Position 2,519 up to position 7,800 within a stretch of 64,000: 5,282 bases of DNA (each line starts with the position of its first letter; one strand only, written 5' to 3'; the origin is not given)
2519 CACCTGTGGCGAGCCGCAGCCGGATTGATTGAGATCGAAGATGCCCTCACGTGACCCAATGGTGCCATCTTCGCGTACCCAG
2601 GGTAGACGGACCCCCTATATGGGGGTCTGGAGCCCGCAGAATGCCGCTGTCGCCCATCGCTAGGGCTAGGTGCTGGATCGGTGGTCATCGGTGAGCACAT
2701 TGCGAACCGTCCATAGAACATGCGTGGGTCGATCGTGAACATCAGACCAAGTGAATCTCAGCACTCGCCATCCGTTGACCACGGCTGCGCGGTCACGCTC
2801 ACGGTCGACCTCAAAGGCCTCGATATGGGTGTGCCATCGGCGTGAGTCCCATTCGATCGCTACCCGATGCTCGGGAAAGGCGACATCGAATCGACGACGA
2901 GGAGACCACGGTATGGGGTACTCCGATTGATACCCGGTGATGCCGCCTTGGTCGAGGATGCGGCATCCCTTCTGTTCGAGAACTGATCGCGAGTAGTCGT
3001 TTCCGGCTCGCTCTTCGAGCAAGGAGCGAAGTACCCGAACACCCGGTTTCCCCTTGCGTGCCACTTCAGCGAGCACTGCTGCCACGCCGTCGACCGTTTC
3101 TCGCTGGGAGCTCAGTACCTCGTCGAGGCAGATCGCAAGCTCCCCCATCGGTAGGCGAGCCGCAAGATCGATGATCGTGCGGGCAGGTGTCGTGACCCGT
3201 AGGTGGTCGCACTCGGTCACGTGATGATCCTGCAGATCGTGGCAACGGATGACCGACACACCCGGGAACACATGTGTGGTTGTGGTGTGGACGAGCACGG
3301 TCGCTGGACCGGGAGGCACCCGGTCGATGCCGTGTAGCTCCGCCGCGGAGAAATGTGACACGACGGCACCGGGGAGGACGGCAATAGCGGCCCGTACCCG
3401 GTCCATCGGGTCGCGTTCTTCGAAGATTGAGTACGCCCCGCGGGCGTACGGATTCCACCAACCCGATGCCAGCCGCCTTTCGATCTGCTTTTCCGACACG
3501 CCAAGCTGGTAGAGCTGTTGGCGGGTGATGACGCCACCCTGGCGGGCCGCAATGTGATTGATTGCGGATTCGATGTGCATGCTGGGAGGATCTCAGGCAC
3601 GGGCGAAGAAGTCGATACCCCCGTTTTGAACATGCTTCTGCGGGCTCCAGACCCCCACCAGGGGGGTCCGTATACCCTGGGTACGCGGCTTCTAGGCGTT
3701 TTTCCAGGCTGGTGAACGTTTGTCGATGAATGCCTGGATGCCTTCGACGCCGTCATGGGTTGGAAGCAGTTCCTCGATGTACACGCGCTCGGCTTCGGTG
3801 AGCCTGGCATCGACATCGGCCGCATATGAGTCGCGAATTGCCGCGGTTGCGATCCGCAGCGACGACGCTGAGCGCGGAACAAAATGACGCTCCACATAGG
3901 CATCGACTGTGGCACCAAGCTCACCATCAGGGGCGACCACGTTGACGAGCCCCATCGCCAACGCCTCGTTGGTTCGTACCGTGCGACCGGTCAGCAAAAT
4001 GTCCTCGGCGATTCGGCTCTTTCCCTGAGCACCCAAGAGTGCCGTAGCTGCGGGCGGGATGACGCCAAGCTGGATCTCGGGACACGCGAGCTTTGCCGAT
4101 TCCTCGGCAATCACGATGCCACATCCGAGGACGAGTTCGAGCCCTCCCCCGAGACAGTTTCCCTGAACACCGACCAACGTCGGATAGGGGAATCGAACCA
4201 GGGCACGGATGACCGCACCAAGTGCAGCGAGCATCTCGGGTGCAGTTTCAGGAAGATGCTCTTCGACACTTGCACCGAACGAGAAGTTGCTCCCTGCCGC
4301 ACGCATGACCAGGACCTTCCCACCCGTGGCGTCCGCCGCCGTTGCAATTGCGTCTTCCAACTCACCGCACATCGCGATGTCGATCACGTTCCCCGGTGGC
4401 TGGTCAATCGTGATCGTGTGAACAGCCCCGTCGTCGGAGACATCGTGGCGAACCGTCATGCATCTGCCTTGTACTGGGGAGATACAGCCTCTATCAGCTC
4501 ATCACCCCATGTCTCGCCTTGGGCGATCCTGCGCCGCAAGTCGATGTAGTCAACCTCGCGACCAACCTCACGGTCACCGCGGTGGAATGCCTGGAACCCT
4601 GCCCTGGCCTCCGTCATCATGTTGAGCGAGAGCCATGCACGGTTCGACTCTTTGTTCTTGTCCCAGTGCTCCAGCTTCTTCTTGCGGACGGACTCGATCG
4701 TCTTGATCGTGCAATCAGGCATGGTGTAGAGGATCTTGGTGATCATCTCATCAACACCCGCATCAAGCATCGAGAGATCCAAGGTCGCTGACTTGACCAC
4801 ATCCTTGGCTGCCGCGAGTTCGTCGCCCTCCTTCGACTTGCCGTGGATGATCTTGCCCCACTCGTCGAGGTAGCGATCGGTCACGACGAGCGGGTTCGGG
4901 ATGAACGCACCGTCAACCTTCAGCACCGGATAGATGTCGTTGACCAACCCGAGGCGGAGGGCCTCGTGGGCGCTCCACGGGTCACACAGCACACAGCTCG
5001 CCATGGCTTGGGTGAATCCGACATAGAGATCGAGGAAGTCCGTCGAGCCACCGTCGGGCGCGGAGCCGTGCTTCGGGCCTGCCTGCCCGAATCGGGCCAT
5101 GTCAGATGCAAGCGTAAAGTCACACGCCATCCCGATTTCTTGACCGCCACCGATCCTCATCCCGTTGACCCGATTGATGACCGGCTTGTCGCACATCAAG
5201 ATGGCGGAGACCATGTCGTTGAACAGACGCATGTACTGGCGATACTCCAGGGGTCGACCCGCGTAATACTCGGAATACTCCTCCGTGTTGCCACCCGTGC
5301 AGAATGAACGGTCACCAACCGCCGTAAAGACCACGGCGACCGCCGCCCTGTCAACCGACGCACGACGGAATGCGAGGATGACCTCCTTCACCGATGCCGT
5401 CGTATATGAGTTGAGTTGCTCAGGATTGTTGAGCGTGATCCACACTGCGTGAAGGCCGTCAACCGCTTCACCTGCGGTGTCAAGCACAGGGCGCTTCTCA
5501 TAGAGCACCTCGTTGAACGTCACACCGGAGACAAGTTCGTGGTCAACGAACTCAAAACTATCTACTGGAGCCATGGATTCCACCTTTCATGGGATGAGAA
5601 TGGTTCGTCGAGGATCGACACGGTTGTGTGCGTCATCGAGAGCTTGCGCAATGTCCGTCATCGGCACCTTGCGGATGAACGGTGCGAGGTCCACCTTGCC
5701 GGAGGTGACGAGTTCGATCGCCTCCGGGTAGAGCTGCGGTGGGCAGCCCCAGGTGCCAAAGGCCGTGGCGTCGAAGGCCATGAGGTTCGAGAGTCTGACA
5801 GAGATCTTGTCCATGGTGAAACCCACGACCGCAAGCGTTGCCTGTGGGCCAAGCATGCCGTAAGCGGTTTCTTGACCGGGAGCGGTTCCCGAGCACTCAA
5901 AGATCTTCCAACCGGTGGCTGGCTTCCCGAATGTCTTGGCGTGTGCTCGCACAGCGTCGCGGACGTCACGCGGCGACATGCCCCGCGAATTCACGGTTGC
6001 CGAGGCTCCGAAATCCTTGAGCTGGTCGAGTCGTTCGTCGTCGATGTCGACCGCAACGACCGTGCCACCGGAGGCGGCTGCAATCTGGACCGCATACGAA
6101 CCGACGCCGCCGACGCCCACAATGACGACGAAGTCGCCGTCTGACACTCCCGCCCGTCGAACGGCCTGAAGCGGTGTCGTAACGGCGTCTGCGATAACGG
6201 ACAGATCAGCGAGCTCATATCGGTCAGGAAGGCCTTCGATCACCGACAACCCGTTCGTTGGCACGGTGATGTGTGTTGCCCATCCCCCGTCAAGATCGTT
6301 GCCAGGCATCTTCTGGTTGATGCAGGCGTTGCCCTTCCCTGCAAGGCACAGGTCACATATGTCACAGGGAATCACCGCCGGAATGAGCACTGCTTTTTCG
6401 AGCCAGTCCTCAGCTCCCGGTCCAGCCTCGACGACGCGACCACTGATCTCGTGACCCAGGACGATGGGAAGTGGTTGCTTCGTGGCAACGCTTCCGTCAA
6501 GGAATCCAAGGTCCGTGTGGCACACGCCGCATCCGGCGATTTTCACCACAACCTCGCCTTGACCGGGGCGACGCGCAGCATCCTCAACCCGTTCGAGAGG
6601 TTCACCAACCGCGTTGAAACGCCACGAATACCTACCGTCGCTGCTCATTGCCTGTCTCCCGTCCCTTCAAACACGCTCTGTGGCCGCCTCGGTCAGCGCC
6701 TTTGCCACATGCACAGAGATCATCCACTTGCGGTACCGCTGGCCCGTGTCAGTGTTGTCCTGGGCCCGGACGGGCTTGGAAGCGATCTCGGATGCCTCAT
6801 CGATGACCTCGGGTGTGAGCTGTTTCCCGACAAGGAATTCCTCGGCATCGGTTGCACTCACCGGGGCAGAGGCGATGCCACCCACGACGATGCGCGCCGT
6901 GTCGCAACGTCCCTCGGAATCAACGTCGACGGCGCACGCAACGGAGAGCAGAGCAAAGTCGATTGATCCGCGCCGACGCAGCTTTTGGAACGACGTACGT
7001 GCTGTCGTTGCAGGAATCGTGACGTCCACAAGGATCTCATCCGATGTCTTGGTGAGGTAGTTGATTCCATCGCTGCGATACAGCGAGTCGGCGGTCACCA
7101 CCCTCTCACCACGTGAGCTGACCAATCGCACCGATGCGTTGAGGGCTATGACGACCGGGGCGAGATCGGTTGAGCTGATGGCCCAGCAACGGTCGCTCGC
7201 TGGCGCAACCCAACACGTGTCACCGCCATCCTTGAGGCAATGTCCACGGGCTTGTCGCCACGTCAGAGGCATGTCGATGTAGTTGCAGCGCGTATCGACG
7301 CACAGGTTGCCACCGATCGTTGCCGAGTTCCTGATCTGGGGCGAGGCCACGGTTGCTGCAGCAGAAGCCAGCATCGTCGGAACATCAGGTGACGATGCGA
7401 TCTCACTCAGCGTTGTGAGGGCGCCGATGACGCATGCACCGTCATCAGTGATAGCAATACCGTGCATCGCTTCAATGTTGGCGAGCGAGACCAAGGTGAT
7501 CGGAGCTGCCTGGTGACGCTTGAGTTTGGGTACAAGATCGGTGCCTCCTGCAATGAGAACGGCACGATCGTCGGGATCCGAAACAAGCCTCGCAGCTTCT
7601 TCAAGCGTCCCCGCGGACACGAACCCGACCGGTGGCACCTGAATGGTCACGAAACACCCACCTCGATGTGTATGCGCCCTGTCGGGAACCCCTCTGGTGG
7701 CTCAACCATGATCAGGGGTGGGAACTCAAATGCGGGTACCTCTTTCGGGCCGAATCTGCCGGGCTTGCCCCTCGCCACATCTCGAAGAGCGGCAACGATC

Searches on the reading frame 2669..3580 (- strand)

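Call 17: search_protein_families(library=pfam, max_evalue=0.00001, proteins=[window:2669-3580:-])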
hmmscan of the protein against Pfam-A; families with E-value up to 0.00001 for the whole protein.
window:2669-3580:- (304 aa): 2 families
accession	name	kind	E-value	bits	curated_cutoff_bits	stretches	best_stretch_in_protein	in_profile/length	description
PF13338.12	AbiEi_4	-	1.1e-08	35.5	25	1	6-50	2-46/49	Transcriptional regulator, AbiEi antitoxin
PF18741.7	MTES_1575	-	7.9e-06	26.3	38.2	0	235-294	33-94/96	REase_MTES_1575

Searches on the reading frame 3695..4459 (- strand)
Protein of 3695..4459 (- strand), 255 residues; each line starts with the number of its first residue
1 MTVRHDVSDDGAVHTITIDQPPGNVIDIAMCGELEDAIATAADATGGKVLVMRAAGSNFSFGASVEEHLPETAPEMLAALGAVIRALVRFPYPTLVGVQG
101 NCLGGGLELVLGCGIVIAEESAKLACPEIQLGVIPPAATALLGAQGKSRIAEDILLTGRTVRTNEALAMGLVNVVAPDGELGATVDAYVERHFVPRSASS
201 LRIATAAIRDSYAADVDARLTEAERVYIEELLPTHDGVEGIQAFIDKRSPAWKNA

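Call 17: search_protein_families(library=pfam, max_evalue=0.00001, proteins=[window:3695-4459:-])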
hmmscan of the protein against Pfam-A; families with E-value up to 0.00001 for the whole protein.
window:3695-4459:- (255 aa): 2 families
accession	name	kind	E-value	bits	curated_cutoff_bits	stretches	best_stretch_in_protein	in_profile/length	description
PF00378.25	ECH_1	-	7.7e-34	117.6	27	1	11-254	4-250/251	Enoyl-CoA hydratase/isomerase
PF16113.10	ECH_2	-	1.6e-19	71.1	27.2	1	16-187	4-183/335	Enoyl-CoA hydratase/isomerase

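Call 54: search_protein_families(library=ncbifam, max_evalue=1e-15, proteins=[window:3695-4459:-])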
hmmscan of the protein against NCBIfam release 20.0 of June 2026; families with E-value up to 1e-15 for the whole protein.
window:3695-4459:- (255 aa): 51 families (the best 25 are shown)
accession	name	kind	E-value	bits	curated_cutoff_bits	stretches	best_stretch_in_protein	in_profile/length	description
TIGR03189.1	dienoyl_CoA_hyt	equivalog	6.3e-62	209.1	292.5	1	9-254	7-250/251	cyclohexa-1,5-dienecarbonyl-CoA hydratase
NF005803.0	PRK07658.1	equivalog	1.6e-35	122.8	313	1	8-254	7-256/257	enoyl-CoA hydratase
NF006566.0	PRK09076.1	subfamily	5.9e-34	117.8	286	1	6-254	8-259/260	enoyl-CoA hydratase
NF051848.1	EnCoAHydtEchA19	equivalog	3.9e-33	115.1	400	1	7-254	4-257/258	enoyl-CoA hydratase EchA19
NF006008.0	PRK08139.1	equivalog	3.3e-32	112.1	313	1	9-254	17-265/266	enoyl-CoA hydratase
NF042430.2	EnCoAhydt_DpgD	equivalog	1e-31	110.4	400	1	10-254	4-257/258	enoyl-CoA-hydratase DpgD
NF007239.0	PRK09674.1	equivalog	1.3e-31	110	371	1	10-253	11-255/257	2,3-dehydroadipyl-CoA hydratase PaaF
NF006007.0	PRK08138.1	subfamily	9.1e-30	103.9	355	1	12-253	17-259/261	enoyl-CoA hydratase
NF005675.0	PRK07468.1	equivalog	2.2e-28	99.7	350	1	8-254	10-261/262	crotonase/enoyl-CoA hydratase family protein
NF005879.0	PRK07827.1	equivalog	3.5e-28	98.5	283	1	7-253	11-260/261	enoyl-CoA hydratase family protein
NF004475.0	PRK05809.1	subfamily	3.4e-27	95.6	394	1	9-254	10-259/260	short-chain-enoyl-CoA hydratase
NF004517.0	PRK05862.1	equivalog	4.8e-27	95.1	396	1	8-254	9-256/257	enoyl-CoA hydratase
NF005802.0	PRK07657.1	equivalog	7.1e-27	94.6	363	1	12-253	13-258/260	enoyl-CoA hydratase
NF006100.0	PRK08252.1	subfamily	1.1e-26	93.9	282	1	8-253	8-252/254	crotonase/enoyl-CoA hydratase family protein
NF004795.0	PRK06143.1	subfamily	2.5e-26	92.8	283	1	8-223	14-233/260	enoyl-CoA hydratase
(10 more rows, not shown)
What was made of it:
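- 3692..6648 (-): Had (5587-6648), Oah/BamA (4456-5583) and a Dch-like hydratase (3692-4459). TIGR03189 is the top hit for the Dch-like protein at 209 bits, below the 292 cut-off (call 54).
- On Benzoyl-CoA lower pathway (Dch/Had/Oah): The Dch-like protein scores 209 bits, below 292, but TIGR03189 is its top hit (call 54).
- A benzoate-CoA-ligase-family gene sits in the Sulfobacillus cluster (call 54).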

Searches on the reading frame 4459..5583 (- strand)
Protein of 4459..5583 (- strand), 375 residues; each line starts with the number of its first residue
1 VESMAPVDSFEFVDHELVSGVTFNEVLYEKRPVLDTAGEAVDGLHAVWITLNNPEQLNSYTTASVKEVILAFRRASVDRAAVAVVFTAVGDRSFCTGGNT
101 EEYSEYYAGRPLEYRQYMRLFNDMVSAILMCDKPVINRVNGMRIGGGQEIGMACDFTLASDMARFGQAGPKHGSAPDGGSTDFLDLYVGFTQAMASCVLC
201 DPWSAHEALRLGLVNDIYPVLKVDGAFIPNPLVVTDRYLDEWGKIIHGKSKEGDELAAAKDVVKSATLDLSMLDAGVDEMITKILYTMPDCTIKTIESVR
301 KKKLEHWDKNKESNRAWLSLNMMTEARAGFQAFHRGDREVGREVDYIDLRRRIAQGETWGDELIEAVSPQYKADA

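Call 11: search_protein_families(library=ncbifam, max_evalue=1e-10, proteins=[window:4459-5583:-])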
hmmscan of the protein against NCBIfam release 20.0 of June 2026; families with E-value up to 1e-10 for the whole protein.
window:4459-5583:- (375 aa): 55 families (the best 25 are shown)
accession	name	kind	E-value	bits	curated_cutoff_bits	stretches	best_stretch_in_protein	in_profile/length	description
TIGR03200.1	dearomat_oah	equivalog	6.9e-173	574.8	464.45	1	13-367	2-359/360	6-oxocyclohex-1-ene-1-carbonyl-CoA hydratase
TIGR03210.1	badI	equivalog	4.8e-37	127.6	467.6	1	46-224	12-186/256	2-ketocyclohexanecarboxyl-CoA hydrolase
NF005637.0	PRK07396.1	equivalog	3.9e-33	115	380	1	48-224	25-199/273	1,4-dihydroxy-2-naphthoyl-CoA synthase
TIGR01929.1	menB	equivalog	6.7e-29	101.2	342.7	1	47-224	14-189/259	1,4-dihydroxy-2-naphthoyl-CoA synthase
NF046063.1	oxepin_alt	equivalog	1.4e-28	100.1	300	1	47-218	11-181/254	oxepin-CoA hydrolase, alternative type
NF004475.0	PRK05809.1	subfamily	1.1e-27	97.2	394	1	48-218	16-183/260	short-chain-enoyl-CoA hydratase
NF004634.0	PRK05980.1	equivalog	2.1e-27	96.2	375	1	47-220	14-188/263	crotonase/enoyl-CoA hydratase family protein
NF006109.0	PRK08260.1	subfamily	6.4e-27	94.6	320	1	47-219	15-200/296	enoyl-CoA hydratase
NF004840.0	PRK06190.1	equivalog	7.3e-26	91.3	253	1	48-219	16-183/260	enoyl-CoA hydratase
TIGR02280.1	PaaB1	equivalog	1e-25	90.7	345.15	1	47-218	10-179/256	2-(1,2-epoxy-1,2-dihydrophenyl)acetyl-CoA isomerase PaaG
NF005700.0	PRK07511.1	subfamily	2e-25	89.8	274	1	49-217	16-183/260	enoyl-CoA hydratase family protein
NF051848.1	EnCoAHydtEchA19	equivalog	3.6e-25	89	400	1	45-219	9-182/258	enoyl-CoA hydratase EchA19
NF004525.0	PRK05870.1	equivalog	1.9e-23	83.7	285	1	46-217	13-180/249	enoyl-CoA hydratase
NF004517.0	PRK05862.1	equivalog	4.7e-23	82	396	1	47-220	15-182/257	enoyl-CoA hydratase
NF006107.0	PRK08258.1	equivalog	5.5e-22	78.4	330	1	48-220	29-202/277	enoyl-CoA hydratase family protein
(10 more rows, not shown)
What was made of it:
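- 3692..6648 (-): TIGR03200, 575 bits, above the 464 cut-off (call 11).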

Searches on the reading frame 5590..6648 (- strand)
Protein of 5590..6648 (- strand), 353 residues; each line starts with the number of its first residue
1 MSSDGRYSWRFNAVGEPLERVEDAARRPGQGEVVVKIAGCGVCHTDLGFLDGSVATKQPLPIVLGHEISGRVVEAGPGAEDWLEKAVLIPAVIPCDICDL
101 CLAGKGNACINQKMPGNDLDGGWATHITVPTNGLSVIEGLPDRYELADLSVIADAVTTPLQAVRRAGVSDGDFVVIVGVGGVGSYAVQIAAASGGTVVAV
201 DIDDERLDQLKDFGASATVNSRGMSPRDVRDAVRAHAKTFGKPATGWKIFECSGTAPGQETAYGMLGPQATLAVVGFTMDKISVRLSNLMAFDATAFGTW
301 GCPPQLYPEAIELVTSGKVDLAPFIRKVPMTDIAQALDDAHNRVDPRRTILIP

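Call 11: search_protein_families(library=ncbifam, max_evalue=1e-10, proteins=[window:5590-6648:-])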
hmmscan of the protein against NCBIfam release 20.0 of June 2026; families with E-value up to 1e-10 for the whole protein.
window:5590-6648:- (353 aa): 18 families
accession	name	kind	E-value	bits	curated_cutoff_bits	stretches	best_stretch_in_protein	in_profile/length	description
TIGR03201.1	dearomat_had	equivalog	7.7e-137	456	338.65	1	9-353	2-349/349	6-hydroxycyclohex-1-ene-1-carbonyl-CoA dehydrogenase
NF041097.1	keto_inos_dh_IolM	equivalog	5.2e-39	134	450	1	27-345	50-382/389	scyllo-inosose 3-dehydrogenase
NF047908.1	AldhRedAhr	equivalog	2.1e-32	112.3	470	1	8-340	6-322/335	NADPH-dependent aldehyde reductase Ahr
NF007642.0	PRK10309.1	equivalog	2.6e-32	112.4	550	1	30-337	25-330/347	galactitol-1-phosphate 5-dehydrogenase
NF010344.0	PRK13771.1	subfamily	3.4e-32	111.8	349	1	23-222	18-214/334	putative alcohol dehydrogenase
NF006940.0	PRK09422.1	equivalog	3.7e-32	111.6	344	1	22-341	16-323/338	alcohol dehydrogenase AdhP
TIGR03451.1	mycoS_dep_FDH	equivalog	4.9e-30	104.5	512.9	2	162-341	168-347/358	S-(hydroxymethyl)mycothiol dehydrogenase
NF041172.1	AcrlCoa_red_Thmprot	equivalog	2.5e-27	95.7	500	1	25-222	20-215/334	acryloyl-CoA reductase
TIGR00692.1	tdh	equivalog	6.8e-27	94.4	458.35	1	26-331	19-319/340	L-threonine 3-dehydrogenase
TIGR02818.1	adh_III_F_hyde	equivalog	8.3e-27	94.2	543.95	1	13-111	9-107/368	S-(hydroxymethyl)glutathione dehydrogenase/class III alcohol dehydrogenase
NF003808.0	PRK05396.1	equivalog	4.3e-26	91.6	380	1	26-339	21-327/341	L-threonine 3-dehydrogenase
TIGR03989.1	Rxyl_3153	subfamily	8.3e-26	91.1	440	2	25-110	21-106/370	NDMA-dependent alcohol dehydrogenase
TIGR03366.1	HpnZ_proposed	hypoth_equivalog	1.1e-24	87.2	328.1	1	29-267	4-244/315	putative phosphonate catabolism associated alcohol dehydrogenase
NF007375.0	PRK09880.1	equivalog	4.8e-24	84.8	469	1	31-344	28-334/344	L-idonate 5-dehydrogenase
TIGR02822.1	adh_fam_2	subfamily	2.2e-23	82.8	283.5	1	17-227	14-222/329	zinc-binding alcohol dehydrogenase family protein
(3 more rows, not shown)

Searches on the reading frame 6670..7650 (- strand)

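Call 11: search_protein_families(library=ncbifam, max_evalue=1e-10, proteins=[window:6670-7650:-])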
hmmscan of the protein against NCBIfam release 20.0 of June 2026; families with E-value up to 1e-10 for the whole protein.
window:6670-7650:- (327 aa): 7 families
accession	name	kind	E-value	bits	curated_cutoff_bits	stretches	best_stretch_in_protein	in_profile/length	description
TIGR03195.1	4hydrxCoA_B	equivalog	5.5e-66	222.9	404.55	1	12-320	9-316/321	4-hydroxybenzoyl-CoA reductase subunit beta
NF043083.1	XdhB_XDHase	equivalog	1e-46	159.4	310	2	11-117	8-116/289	xanthine dehydrogenase subunit XdhB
NF007427.0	PRK09971.1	equivalog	1.6e-46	158.8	287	2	12-118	9-117/292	xanthine dehydrogenase FAD-binding subunit XdhB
NF041019.1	glyceraldDH_beta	equivalog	1.7e-43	148.9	350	2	160-321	121-279/280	glyceraldehyde dehydrogenase subunit beta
TIGR02963.1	xanthine_xdhA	equivalog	1.3e-27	96.5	467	1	161-315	307-461/468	xanthine dehydrogenase small subunit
TIGR03199.1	pucC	equivalog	1.8e-24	86.4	306.05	1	15-119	3-109/264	xanthine dehydrogenase subunit C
TIGR03312.1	Se_sel_red_FAD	hypoth_equivalog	3.2e-14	52.7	241.5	0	14-118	8-108/257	molybdopterin-dependent oxidoreductase FAD-binding subunit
